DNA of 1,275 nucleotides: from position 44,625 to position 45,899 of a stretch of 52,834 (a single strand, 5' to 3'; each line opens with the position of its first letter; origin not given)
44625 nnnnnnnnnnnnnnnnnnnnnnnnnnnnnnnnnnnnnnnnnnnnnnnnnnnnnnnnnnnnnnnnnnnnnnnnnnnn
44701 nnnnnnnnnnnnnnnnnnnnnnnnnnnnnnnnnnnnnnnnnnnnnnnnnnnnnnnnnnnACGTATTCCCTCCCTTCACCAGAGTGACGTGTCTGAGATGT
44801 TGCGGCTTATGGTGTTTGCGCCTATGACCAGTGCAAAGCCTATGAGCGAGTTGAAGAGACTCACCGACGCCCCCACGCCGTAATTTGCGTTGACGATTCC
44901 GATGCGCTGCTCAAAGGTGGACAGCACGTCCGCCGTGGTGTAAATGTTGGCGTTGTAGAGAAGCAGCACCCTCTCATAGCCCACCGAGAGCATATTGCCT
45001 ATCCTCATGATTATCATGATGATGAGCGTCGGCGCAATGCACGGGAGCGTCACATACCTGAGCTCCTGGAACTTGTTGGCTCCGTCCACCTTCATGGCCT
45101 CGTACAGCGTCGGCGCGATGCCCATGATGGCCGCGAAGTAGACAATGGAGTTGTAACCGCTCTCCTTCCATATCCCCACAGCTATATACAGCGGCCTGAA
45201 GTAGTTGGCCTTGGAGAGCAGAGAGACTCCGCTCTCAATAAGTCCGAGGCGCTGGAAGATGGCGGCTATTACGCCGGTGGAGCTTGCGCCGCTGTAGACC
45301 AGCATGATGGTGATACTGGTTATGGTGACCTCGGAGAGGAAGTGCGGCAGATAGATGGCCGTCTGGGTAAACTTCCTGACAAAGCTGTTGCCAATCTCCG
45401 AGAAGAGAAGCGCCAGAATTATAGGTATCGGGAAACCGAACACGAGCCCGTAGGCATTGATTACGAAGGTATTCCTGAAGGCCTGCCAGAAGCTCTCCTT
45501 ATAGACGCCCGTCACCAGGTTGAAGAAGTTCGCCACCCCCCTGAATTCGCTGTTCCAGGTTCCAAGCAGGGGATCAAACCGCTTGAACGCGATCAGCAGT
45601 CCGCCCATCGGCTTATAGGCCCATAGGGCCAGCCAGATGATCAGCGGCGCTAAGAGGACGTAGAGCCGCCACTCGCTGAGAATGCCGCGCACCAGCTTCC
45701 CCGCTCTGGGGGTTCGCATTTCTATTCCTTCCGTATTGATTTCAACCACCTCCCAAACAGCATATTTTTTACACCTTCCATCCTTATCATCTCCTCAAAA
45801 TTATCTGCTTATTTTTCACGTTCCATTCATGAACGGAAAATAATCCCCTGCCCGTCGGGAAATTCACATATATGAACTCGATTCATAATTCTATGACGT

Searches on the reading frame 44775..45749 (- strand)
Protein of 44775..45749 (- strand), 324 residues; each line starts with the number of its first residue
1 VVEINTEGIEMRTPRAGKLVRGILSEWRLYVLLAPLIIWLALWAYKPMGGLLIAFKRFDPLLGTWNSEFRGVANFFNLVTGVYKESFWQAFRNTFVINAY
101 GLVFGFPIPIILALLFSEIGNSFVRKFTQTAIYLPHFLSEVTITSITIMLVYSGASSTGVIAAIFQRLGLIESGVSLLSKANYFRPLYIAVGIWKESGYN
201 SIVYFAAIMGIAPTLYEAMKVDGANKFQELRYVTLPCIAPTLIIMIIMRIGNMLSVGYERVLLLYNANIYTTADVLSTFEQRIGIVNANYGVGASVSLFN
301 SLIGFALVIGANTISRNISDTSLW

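Call 46: search_protein_families(library=pfam, proteins=[window:44775-45749:-], max_evalue=0.00001)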
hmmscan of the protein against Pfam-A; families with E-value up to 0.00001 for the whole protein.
window:44775-45749:- (324 aa): 1 family
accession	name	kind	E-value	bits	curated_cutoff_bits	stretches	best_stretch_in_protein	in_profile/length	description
PF00528.27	BPD_transp_1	-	3.8e-12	46.7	26.4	1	105-254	1-122/184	Binding-protein-dependent transport system inner membrane component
